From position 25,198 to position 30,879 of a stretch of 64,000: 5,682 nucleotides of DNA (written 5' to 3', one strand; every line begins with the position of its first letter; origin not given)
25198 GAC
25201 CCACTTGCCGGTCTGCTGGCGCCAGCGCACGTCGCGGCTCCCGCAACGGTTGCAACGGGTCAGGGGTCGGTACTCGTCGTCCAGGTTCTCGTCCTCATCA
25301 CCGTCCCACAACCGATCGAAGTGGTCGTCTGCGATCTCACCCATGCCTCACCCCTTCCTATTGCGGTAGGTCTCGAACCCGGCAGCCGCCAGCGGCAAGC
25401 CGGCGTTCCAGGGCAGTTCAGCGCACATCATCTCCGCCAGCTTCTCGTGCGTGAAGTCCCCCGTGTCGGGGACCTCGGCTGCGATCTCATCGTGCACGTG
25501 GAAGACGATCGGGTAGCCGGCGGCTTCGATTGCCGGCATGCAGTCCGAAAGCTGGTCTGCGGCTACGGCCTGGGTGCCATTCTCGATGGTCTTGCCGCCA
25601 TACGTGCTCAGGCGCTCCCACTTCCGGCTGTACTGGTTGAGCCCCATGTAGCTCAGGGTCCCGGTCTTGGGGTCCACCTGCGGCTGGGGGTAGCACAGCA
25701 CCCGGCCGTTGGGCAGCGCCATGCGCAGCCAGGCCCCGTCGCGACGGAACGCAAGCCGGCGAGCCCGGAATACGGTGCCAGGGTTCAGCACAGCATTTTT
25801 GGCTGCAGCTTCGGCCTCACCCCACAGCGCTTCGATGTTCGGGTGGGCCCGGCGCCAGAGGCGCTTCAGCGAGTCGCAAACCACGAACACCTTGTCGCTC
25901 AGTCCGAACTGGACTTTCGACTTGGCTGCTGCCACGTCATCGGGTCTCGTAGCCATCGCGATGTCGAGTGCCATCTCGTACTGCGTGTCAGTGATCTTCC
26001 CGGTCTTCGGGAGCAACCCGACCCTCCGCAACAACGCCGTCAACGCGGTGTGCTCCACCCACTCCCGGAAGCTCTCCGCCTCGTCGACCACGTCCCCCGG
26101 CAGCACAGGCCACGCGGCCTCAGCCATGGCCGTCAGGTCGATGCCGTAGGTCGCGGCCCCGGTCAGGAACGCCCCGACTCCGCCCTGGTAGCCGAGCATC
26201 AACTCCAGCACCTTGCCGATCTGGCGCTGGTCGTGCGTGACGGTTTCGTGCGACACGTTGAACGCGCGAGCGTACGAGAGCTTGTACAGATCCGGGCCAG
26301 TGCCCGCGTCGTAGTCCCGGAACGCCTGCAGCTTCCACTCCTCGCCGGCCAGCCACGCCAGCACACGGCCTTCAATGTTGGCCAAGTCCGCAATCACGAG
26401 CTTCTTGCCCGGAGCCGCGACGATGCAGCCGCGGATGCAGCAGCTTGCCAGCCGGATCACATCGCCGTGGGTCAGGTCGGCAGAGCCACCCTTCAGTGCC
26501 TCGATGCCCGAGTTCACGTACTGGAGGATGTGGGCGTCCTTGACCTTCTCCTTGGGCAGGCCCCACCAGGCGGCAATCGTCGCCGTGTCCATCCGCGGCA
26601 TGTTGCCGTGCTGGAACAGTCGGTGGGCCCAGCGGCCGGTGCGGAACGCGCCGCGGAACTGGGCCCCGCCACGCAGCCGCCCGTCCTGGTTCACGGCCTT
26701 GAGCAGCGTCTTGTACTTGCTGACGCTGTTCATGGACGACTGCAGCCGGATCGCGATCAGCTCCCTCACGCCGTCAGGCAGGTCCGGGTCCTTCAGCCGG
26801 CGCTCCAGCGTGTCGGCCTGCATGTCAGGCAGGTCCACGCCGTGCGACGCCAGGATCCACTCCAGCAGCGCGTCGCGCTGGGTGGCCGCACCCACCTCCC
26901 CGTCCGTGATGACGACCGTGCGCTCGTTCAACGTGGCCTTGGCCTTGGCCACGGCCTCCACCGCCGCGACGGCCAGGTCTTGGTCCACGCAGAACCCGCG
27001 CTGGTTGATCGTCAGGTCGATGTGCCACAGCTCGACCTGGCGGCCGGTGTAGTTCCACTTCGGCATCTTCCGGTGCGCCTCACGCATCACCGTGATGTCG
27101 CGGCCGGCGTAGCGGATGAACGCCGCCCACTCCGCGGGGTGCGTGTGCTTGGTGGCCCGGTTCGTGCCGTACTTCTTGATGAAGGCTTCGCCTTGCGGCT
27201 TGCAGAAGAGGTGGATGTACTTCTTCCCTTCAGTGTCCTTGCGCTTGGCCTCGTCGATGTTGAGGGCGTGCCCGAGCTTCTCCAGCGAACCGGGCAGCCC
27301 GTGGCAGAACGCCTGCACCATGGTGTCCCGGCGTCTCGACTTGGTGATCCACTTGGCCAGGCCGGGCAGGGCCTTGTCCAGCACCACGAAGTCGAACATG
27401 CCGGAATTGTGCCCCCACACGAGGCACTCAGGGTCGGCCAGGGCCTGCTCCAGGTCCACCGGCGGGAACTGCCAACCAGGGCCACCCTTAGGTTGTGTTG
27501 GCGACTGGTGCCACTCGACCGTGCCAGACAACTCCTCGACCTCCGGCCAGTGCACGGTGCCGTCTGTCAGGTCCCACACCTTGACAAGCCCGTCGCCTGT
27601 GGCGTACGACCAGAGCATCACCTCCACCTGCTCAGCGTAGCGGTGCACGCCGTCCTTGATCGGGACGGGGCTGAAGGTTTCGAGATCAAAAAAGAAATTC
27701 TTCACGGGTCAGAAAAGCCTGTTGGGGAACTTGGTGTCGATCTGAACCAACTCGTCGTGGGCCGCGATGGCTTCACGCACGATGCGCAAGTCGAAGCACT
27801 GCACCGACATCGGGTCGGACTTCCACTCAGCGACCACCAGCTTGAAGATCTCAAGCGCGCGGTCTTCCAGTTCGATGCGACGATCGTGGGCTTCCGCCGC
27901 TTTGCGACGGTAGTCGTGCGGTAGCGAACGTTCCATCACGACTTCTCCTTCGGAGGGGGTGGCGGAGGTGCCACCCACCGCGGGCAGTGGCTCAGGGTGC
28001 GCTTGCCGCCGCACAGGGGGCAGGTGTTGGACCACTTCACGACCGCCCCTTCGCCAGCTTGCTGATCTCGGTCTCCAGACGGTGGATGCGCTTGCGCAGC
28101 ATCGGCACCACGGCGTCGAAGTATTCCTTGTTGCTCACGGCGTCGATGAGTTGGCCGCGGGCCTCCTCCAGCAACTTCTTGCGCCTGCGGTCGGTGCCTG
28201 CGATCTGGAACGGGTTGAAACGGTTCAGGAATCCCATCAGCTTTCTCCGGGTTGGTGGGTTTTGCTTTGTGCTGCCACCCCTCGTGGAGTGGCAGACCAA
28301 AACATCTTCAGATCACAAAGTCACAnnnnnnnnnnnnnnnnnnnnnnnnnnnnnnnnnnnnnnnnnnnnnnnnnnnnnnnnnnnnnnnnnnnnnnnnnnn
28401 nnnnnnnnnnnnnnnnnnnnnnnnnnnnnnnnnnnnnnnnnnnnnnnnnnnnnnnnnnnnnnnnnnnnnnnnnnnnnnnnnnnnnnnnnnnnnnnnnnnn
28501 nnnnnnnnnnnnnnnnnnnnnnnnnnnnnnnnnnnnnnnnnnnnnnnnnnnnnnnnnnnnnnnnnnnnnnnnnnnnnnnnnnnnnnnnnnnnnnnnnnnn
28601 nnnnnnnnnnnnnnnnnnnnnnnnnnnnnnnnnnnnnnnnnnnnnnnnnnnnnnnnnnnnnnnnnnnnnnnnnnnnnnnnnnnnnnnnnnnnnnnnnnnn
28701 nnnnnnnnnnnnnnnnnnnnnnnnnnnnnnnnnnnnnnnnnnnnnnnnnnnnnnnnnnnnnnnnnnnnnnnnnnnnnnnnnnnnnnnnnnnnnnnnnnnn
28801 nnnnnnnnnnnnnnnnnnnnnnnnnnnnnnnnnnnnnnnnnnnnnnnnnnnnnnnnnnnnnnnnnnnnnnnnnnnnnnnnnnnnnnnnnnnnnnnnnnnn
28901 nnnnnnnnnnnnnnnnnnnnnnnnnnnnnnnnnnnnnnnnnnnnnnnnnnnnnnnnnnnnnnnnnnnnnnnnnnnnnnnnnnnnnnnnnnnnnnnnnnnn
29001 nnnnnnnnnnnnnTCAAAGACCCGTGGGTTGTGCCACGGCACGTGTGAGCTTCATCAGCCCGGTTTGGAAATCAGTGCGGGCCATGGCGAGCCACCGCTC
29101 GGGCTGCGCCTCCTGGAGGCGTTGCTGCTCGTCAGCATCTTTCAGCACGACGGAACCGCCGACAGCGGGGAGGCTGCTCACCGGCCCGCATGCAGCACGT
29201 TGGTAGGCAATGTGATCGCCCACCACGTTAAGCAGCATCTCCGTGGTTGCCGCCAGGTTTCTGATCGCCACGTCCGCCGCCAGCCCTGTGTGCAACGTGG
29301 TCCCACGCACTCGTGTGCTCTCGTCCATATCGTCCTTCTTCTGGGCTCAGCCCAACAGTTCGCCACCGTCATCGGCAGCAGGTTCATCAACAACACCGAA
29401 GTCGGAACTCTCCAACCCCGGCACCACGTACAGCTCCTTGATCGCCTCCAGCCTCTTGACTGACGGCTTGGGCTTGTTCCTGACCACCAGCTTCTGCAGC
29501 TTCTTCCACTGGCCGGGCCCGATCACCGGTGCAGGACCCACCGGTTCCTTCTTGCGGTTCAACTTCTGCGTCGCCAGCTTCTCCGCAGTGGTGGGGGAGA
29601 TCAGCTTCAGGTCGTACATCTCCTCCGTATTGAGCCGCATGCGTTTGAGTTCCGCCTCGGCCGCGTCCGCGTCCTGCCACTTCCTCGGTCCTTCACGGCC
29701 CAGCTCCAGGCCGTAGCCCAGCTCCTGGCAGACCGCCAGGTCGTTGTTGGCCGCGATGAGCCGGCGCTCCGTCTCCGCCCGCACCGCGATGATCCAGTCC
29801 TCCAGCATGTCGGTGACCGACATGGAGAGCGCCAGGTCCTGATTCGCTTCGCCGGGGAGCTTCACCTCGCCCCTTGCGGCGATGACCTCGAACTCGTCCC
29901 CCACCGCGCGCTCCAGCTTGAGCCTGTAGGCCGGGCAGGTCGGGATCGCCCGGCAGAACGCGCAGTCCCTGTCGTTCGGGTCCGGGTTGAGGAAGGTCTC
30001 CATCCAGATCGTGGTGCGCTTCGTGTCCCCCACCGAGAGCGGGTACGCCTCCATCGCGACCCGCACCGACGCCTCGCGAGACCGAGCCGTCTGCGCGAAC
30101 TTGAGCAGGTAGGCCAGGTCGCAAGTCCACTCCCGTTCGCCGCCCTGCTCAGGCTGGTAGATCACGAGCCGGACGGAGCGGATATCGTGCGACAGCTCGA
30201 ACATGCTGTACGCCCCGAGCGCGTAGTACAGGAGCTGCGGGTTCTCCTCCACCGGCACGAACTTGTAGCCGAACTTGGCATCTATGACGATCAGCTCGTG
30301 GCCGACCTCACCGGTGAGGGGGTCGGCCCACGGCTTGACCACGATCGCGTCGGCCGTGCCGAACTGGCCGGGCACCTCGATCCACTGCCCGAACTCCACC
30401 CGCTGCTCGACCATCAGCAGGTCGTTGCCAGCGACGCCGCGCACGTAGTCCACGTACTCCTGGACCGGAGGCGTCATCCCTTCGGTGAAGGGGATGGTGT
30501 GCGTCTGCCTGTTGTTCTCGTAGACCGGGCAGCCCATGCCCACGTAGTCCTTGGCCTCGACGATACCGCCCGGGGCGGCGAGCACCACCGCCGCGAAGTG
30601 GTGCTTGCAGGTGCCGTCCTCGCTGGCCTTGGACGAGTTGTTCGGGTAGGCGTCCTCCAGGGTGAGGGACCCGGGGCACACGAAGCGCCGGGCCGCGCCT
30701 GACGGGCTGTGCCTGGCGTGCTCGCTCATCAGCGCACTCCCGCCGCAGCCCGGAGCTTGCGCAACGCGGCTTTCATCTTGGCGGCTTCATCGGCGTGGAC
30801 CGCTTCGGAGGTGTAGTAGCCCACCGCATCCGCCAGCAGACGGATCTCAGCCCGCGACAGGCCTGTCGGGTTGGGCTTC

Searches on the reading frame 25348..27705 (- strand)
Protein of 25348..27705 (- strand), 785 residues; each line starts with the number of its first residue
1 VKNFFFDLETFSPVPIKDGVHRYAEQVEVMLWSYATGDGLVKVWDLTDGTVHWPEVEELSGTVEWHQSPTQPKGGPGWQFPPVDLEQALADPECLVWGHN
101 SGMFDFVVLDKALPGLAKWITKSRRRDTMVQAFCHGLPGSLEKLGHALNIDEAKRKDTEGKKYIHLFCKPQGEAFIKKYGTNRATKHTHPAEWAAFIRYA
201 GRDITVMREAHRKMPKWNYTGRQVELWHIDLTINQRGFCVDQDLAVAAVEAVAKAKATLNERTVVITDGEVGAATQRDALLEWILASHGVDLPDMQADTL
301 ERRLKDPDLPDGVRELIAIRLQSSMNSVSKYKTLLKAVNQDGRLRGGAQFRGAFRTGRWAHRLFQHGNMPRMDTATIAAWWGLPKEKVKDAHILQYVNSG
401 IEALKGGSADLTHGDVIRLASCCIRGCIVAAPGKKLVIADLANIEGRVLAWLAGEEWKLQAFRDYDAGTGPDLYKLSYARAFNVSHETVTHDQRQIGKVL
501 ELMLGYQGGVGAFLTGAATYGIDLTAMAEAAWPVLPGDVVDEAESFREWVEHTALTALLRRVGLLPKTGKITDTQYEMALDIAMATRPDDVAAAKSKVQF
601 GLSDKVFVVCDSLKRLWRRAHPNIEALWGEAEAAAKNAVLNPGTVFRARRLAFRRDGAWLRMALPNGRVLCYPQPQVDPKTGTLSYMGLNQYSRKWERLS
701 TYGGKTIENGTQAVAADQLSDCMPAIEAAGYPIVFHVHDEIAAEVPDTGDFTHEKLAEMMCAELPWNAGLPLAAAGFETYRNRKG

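Call 10: search_protein_families(library=pfam, proteins=[window:25348-27705:-], max_evalue=0.01)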
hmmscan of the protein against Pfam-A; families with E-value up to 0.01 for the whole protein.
window:25348-27705:- (785 aa): 1 family
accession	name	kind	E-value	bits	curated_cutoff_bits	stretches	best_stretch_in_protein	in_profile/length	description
PF00476.26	DNA_pol_A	-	1.9e-10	40.7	34.3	1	424-502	141-215/381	DNA polymerase family A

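Call 48: search_dna_similar(query=window:25348-27705:-, collection=phages, mode=protein, max_rows=12)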
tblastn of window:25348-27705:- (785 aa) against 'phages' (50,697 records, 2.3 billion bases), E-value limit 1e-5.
Records with a match: 1718; places in all: 1741; records where one place covers at least 80% of the query: 1398.
Best place of each record, by identity: <60% 1718.
By first word of the organism name: Salmonella 451; Escherichia 259; Streptococcus 130; Bacteroides 105; Staphylococcus 84; Xanthomonas 60; Microbacterium 57; Vibrio 47; Klebsiella 29; Pseudomonas 26; and 98 more.
By host as written in the record: Escherichia coli 138; - 118; Salmonella enterica subsp. enterica serovar Typhimurium 73; Salmonella enterica 73; Salmonella enterica subsp. enterica serovar Enteritidis 60; Salmonella sp. 48; Vibrio lentus 34; Staphylococcus aureus 32; and 563 more.
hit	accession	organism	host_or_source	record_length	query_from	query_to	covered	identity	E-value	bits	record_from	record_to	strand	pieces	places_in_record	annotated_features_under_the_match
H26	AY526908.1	Bordetella phage BMP-1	-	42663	1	784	100%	52.0%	0e+0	710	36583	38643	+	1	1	none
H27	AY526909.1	Bordetella phage BIP-1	-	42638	1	784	100%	52.0%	0e+0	710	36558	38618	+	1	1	none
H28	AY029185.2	Bordetella phage BPP-1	-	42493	1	784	100%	52.0%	0e+0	710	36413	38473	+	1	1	bbp42: Bbp42 | bbp41: Bbp41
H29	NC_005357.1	Bordetella phage BPP-1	Bordetella bronchiseptica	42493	1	784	100%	52.0%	0e+0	710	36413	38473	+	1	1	DNA polymerase | hypothetical protein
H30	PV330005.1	Bordetella phage vB_BbrP_003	Bordetella bronchiseptica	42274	1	784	100%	52.0%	0e+0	707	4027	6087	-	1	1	DNA polymerase | hypothetical protein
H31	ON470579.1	Escherichia phage vB_EcoM-606R2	Escherichia coli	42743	1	784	100%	48.9%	0e+0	694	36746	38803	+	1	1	DNA polymerase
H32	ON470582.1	Escherichia phage vB_EcoM-689R2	Escherichia coli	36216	1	784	100%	48.9%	0e+0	694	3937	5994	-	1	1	DNA polymerase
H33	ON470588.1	Escherichia phage vB_EcoM-611R5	Escherichia coli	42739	1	784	100%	48.9%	0e+0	694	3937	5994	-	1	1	DNA polymerase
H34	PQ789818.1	Burkholderia phage vB_E332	Burkholderia sp.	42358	3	784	100%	48.4%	0e+0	681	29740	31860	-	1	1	putative DNA polymerase III protein | site-specific DNA methyltransferase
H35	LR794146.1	Bacteriophage APSE-7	aphid host's whole body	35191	1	784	100%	47.4%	0e+0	665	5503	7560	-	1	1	DNA polymerase, partial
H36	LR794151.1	Bacteriophage APSE-7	aphid host's whole body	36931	1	784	100%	47.5%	0e+0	675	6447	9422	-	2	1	DNA polymerase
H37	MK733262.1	Yersinia phage YeP4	Yersinia enterocolitica LN1996-YE105.5R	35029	2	784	100%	47.4%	0e+0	682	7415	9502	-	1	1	DNA polymerase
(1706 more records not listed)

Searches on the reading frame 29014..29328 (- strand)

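Call 78: search_protein_families(library=pfam, proteins=[window:29014-29328:-], max_evalue=0.001)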
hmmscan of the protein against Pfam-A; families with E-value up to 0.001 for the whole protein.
window:29014-29328:- (104 aa): 1 family
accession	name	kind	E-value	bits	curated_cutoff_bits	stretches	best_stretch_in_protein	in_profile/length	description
PF24729.2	Acb2_Tad1_hairpin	-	8e-07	29.6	27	1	66-100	32-58/58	Acb2/Tad1, hairpin domain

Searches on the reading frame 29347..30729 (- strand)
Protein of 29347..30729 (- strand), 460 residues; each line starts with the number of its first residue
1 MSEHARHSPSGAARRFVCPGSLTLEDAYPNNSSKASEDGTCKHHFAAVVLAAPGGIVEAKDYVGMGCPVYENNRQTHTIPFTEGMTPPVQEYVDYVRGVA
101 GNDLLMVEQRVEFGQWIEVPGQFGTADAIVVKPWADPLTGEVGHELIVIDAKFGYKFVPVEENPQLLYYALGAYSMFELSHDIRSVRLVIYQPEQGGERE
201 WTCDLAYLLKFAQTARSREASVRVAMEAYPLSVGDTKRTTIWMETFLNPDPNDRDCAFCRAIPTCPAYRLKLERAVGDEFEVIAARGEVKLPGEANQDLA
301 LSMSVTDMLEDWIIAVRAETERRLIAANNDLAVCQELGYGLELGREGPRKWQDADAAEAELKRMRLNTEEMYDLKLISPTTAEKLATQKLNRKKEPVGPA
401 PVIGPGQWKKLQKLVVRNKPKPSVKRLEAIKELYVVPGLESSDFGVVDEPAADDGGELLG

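Call 10: search_protein_families(library=pfam, proteins=[window:29347-30729:-], max_evalue=0.01)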
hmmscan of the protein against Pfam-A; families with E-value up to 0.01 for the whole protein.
window:29347-30729:- (460 aa): 2 families
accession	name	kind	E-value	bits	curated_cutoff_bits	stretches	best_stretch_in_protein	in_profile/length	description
PF10926.14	DUF2800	-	6.9e-55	187.2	21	1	4-423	1-359/368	Protein of unknown function (DUF2800)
PF12705.13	PDDEXK_1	-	0.0029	18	22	1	108-266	116-247/247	PD-(D/E)XK nuclease superfamily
